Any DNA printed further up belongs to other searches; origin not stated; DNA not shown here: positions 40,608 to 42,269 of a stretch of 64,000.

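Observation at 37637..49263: Twelve-kb locus for an apparently undescribed phosphorylated glycoconjugate with dedicated exporter and outer-membrane barrel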

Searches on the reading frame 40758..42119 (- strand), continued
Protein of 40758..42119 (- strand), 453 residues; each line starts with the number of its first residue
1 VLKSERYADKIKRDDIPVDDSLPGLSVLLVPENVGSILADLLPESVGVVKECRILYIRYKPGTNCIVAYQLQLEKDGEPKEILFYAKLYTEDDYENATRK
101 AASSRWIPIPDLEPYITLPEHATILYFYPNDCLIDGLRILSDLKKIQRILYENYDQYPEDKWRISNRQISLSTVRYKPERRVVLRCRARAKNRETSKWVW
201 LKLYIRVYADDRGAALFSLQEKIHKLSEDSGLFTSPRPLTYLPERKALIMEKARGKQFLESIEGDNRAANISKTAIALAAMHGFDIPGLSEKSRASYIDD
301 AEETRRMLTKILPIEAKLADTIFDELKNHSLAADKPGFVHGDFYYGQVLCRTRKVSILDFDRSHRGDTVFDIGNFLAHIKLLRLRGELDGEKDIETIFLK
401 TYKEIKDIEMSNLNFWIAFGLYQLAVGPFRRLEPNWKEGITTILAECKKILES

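Call 19: find_encoding_contigs(protein=P0105, flank=10000, max_places=1)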
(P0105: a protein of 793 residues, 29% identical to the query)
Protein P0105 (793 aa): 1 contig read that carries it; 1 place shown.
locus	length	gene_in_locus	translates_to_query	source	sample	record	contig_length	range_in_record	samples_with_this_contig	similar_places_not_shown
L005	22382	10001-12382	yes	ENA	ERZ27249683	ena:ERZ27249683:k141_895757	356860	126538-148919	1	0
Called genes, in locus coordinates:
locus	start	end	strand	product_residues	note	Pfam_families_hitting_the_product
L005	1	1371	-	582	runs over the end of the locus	PF00989:PAS (weak), PF08448:PAS_4 (weak), PF13426:PAS_9 (weak), PF00512:HisKA, PF02518:HATPase_c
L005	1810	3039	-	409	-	PF00245:Alk_phosphatase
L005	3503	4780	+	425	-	PF04101:Glyco_tran_28_C (weak)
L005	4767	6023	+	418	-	PF13439:Glyco_transf_4, PF20706:GT4-conflict, PF00534:Glycos_transf_1, PF13692:Glyco_trans_1_4, PF13524:Glyco_trans_1_2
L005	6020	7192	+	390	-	PF13439:Glyco_transf_4, PF13579:Glyco_trans_4_4, PF00534:Glycos_transf_1, PF13692:Glyco_trans_1_4, PF13524:Glyco_trans_1_2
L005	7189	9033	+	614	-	PF00664:ABC_membrane, PF00005:ABC_tran, PF13304:AAA_21 (faint)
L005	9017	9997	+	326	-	PF13469:Sulfotransfer_3, PF00685:Sulfotransfer_1 (weak)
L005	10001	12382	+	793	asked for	PF01636:APH, PF06293:Kdo (faint), PF19974:TCAD9 (faint), PF01636:APH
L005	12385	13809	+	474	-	PF05036:SPOR (weak), PF13505:OMP_b-brl (faint)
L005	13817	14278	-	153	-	PF00300:His_Phos_1 (weak)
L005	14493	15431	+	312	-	PF00056:Ldh_1_N, PF02866:Ldh_1_C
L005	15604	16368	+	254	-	PF00254:FKBP_C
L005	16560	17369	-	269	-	PF03544:TonB_C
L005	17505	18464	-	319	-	PF00582:Usp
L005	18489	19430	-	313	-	PF00582:Usp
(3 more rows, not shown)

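Call 24: search_solved_structures(query=A1, max_evalue=1)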
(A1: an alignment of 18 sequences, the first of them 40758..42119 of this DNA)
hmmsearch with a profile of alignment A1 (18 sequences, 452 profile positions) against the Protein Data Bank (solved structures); distinct sequences matched with E-value up to 1: 58.
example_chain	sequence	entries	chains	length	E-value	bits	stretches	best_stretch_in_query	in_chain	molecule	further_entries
8agy_A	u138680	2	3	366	1.9e-09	40.1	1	231-369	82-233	Corramycin phosphotransferase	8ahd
8v3v_A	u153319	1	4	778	8.3e-09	37.9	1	244-424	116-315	Acyl-Coenzyme A dehydrogenase family, member 11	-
2olc_A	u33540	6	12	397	5.6e-08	35.2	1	319-415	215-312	Methylthioribose kinase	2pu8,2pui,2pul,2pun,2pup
8v3u_A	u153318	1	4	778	4.1e-07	32.3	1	244-424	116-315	Acyl-Coenzyme A dehydrogenase family, member 11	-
4h05_A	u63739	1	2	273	3.4e-06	29.3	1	228-415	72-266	Aminoglycoside-O-phosphotransferase VIII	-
3csv_A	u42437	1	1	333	6.9e-06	28.3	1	225-379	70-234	Aminoglycoside phosphotransferase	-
1nd4_A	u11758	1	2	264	2.1e-05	26.7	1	238-370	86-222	Aminoglycoside 3'-phosphotransferase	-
2pyw_A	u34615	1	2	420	3e-05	26.2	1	321-383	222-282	Uncharacterized protein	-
5igh_A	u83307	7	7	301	3.2e-05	26.1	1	245-371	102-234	Macrolide 2'-phosphotransferase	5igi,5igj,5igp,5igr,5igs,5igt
8zic_A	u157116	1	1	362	3.4e-05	26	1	226-418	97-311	4-hydroxytryptamine kinase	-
9eto_A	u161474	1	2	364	3.4e-05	26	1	226-418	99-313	4-hydroxytryptamine kinase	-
9qos_A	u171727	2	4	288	3.8e-05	25.9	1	237-370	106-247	Aminoglycoside 3'-phosphotransferase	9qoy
4dta_A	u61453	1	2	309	4.2e-05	25.7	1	246-368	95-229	APH(2'')-Id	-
2bkk_A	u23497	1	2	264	8.7e-05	24.7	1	198-372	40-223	AMINOGLYCOSIDE 3'-PHOSPHOTRANSFERASE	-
3sgc_A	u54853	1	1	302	9.2e-05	24.6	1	246-368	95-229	APH(2'')-Id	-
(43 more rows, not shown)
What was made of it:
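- Closest known: Maltokinase. Different: Sequence relation to these enzymes is marginal (Mak at 2e-4 over 90 residues, call 24).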

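Call 26: find_related_loci(query=A2, collection=genome_contigs, flank=10000)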
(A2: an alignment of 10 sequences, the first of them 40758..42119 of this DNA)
Query A2 (453 aa) in genome_contigs; peptide patterns used: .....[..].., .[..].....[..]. (x = any residue, [..] = any of these).
125 stretches matched a pattern; 96 encode a relative of the query (tblastn E <= 1e-3); the best 80 are kept; 80 distinct loci.
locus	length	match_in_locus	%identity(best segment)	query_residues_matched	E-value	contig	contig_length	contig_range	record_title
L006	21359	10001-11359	51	1-453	1e-155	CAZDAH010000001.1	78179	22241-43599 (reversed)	MAG TPA_asm: uncultured Ignavibacteria bacterium isolate binchicken_co395_172 genome assembly, contig: NODE_16_length_78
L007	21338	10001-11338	48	14-453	3e-139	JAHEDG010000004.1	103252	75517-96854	MAG: Candidatus Zixiibacteriota bacterium isolate Ww191 NODE_219_length_103252_cov_4.481116, whole genome shotgun sequen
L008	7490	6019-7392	46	1-451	1e-128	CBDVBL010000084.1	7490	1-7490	MAG TPA_asm: uncultured bacterium isolate SRR22302355_binner13_Refined_64 genome assembly, contig: ERZ25746546.3071, who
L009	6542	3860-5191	48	15-452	3e-122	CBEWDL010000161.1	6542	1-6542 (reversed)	MAG TPA_asm: uncultured bacterium isolate SRR12059192_binner23_Refined_3 genome assembly, contig: ERZ26875191.270, whole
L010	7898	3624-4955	43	15-453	5e-114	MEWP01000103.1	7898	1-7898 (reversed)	MAG: candidate division Zixibacteria bacterium RBG_16_53_22 RBG_16_scaffold_36352, whole genome shotgun sequence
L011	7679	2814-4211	39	12-453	3e-100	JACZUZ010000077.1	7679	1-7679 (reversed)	MAG: Candidatus Zixiibacteriota bacterium isolate B17T1B11 B17T1B11_NODE1915, whole genome shotgun sequence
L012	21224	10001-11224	37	49-451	1e-87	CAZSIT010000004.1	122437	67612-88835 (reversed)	MAG TPA_asm: uncultured Ignavibacteria bacterium isolate SRP119689_co1_142 genome assembly, contig: NODE_120_length_1224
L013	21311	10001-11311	38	16-451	4e-86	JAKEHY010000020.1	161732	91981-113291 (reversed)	MAG: Candidatus Zixiibacteriota bacterium isolate PMV_8.32 PMV_8.32.k101_403946, whole genome shotgun sequence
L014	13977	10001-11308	32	15-444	5e-66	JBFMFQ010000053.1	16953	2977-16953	MAG: Candidatus Zixiibacteriota bacterium isolate MAG275 MAG275_53, whole genome shotgun sequence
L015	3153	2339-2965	51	8-219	2e-64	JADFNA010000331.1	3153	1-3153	MAG: Candidatus Zixiibacteriota bacterium isolate B60T1B5 B60T1B5_NODE63058, whole genome shotgun sequence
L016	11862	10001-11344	31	15-450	1e-59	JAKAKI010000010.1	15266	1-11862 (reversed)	MAG: bacterium isolate WY4.bin59 NODE_4818_length_15266_cov_7.320827, whole genome shotgun sequence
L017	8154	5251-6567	32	15-451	8e-60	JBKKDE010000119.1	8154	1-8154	MAG: Candidatus Zixiibacteriota bacterium isolate swi_bin.70 k127_2624597, whole genome shotgun sequence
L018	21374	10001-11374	46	1-451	2e-129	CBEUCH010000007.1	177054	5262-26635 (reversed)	MAG TPA_asm: uncultured bacterium isolate SRR19160658_binner12_Refined_30 genome assembly, contig: ERZ26800495.7, whole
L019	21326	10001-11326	40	15-451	1e-107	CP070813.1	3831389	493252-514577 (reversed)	MAG: Candidatus Zixiibacteriota bacterium isolate bin119 chromosome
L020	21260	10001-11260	30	12-438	6e-40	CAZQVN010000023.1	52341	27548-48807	MAG TPA_asm: uncultured bacterium isolate SRP287453_co1_87 genome assembly, contig: NODE_941_length_52341_cov_22.837796,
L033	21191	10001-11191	25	48-452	2e-23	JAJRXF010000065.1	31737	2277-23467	MAG: Actinomycetes bacterium isolate Dive96_bin3.128 k141_1842841, whole genome shotgun sequence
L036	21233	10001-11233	26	16-453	8e-22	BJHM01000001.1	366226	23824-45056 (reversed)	Planctomycetota bacterium LBMAG_Planctomycetes_hypo.bin1_CL500-15 DNA, sequence01, whole genome shotgun sequence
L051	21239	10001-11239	26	16-452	2e-21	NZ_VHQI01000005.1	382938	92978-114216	Mixta tenebrionis strain BIT-26 Scaffold5, whole genome shotgun sequence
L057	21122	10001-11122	24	56-444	4e-13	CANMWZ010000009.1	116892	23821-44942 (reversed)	MAG: Planctomycetota bacterium isolate ZH-15may19-257 genome assembly, contig: ZH-15May19-c142, whole genome shotgun seq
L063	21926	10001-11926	24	51-444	1e-12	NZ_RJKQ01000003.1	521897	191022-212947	Enterobacter sp. BIGb0383 Ga0304806_103, whole genome shotgun sequence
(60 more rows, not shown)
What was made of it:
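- Tried and rejected: A 10-sequence alignment worked (call 26).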

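Call 31: search_dna_similar(query=L063:9731-12172:+, collection=plasmids, mode=protein, max_rows=15)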
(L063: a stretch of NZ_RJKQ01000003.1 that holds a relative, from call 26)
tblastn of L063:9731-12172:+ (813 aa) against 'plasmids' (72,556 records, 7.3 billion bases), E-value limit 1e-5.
Records with a match: 13; places in all: 13; records where one place covers at least 80% of the query: 12.
Best place of each record, by identity: <60% 13.
By first word of the organism name: Escherichia 10; Paracoccus 2; Pseudorhodobacter 1.
By predicted mobility (MOB-suite, as given by PLSDB): conjugative 10; non-mobilizable 2; mobilizable 1.
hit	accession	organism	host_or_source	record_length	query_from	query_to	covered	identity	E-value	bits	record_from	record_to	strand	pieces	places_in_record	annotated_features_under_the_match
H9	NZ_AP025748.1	Escherichia sp. HH091_1A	Bos taurus,feces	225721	86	802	82%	40.2%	4e-67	460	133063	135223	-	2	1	aminoglycoside phosphotransferase family protein | phosphotransferase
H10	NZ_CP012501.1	Escherichia coli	Homo sapiens,bagged lettuce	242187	86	802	82%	40.2%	4e-67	460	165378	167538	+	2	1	aminoglycoside phosphotransferase family protein | phosphotransferase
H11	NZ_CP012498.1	Escherichia coli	food,alfalfa sprout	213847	86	802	82%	39.9%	1e-67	462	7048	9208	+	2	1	aminoglycoside phosphotransferase family protein | phosphotransferase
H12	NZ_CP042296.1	Escherichia coli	crow,cell culture,cloacal swab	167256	86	802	82%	39.9%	4e-67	461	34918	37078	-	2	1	aminoglycoside phosphotransferase family protein | phosphotransferase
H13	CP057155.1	Escherichia coli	culture,Pooled cattle faecal samples ...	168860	86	802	82%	39.9%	4e-67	461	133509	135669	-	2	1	aminoglycoside phosphotransferase family protein | phosphotransferase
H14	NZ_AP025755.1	Escherichia sp. KS167_9B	Bos taurus,feces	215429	86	802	82%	39.9%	4e-67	461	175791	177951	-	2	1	aminoglycoside phosphotransferase family protein | phosphotransferase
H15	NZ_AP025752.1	Escherichia sp. HH154_1D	Bos taurus,feces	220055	86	802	82%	39.9%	4e-67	461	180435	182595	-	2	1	aminoglycoside phosphotransferase family protein | phosphotransferase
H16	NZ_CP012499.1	Escherichia coli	food,ground beef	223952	86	802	82%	39.9%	4e-67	461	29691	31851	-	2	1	aminoglycoside phosphotransferase family protein | phosphotransferase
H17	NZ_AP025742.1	Escherichia sp. 10290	Homo sapiens,feces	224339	86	802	82%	39.9%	4e-67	461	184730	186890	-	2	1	aminoglycoside phosphotransferase family protein | phosphotransferase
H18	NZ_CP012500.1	Escherichia coli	food,lettuce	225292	86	802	82%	39.9%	4e-67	461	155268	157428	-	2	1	aminoglycoside phosphotransferase family protein | phosphotransferase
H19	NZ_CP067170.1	Paracoccus aestuarii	cell culture,isolated from tidal flat ...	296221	96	812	88%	33.2%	7e-48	192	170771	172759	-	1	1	aminoglycoside phosphotransferase family protein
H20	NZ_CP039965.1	Pseudorhodobacter turbinis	single bacterial isolate,Turban shell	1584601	89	800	88%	32.7%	9e-61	231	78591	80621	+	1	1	record has no annotation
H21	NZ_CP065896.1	Paracoccus marcusii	Cancer pagurus,whole ...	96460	350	463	14%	43.9%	4e-16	91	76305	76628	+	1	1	none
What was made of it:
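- Tried and rejected: The E. coli copies were found through tblastn on plasmids (call 31).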

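Call 33: get_annotated_region(hit=H10, flank=12000)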
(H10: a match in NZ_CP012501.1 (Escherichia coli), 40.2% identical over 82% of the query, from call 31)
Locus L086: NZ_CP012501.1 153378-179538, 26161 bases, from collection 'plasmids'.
description: Escherichia coli strain 08-00022 plasmid pCFSAN004179G, complete sequence
organism: Escherichia coli (NCBI taxid 562)
taxonomy: Bacteria; Pseudomonadota; Gammaproteobacteria; Enterobacterales; Enterobacteriaceae; Escherichia; Escherichia coli
host: -; source: Homo sapiens,bagged lettuce; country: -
typing (MOB-suite, as given by PLSDB): conjugative; replicon IncFIA,IncFIB; relaxase MOBF,MOBP; mating-pair formation MPF_F
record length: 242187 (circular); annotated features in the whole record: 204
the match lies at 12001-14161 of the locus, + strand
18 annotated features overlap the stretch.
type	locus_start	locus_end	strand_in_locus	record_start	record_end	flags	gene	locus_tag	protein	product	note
CDS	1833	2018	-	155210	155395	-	-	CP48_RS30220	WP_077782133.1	hypothetical protein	-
CDS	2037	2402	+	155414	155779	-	-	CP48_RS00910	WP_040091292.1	hypothetical protein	-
CDS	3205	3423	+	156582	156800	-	sta1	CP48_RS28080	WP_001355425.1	heat-stable enterotoxin ST-I group a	-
CDS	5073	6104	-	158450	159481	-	-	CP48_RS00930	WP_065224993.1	IS630 family transposase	-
CDS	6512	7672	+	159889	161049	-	-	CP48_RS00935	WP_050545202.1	glycosyl transferase family 28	-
CDS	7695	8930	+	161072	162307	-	-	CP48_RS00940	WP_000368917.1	glycosyltransferase family 4 protein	-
CDS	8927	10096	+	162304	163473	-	-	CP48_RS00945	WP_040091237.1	glycosyltransferase family 4 protein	-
CDS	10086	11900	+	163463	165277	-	-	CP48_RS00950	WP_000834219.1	ABC transporter ATP-binding protein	-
CDS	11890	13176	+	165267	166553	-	-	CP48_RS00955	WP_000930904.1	aminoglycoside phosphotransferase family protein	GO:0016310 - phosphorylation [Evidence IEA]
CDS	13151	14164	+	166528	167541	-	-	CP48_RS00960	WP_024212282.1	phosphotransferase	-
CDS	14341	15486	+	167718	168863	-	-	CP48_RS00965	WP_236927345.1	alginate export family protein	-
CDS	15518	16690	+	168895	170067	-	-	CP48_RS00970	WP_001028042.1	nucleotide sugar dehydrogenase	GO:0000271 - polysaccharide biosynthetic process [Evidence IEA]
CDS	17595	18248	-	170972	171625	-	fdnI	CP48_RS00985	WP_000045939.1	formate dehydrogenase-N subunit gamma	-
CDS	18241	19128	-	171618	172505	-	fdxH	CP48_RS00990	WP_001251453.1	formate dehydrogenase subunit beta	GO:0045333 - cellular respiration [Evidence IEA]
CDS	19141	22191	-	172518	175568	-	fdnG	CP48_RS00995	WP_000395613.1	formate dehydrogenase-N subunit alpha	GO:0015942 - formate metabolic process [Evidence IEA]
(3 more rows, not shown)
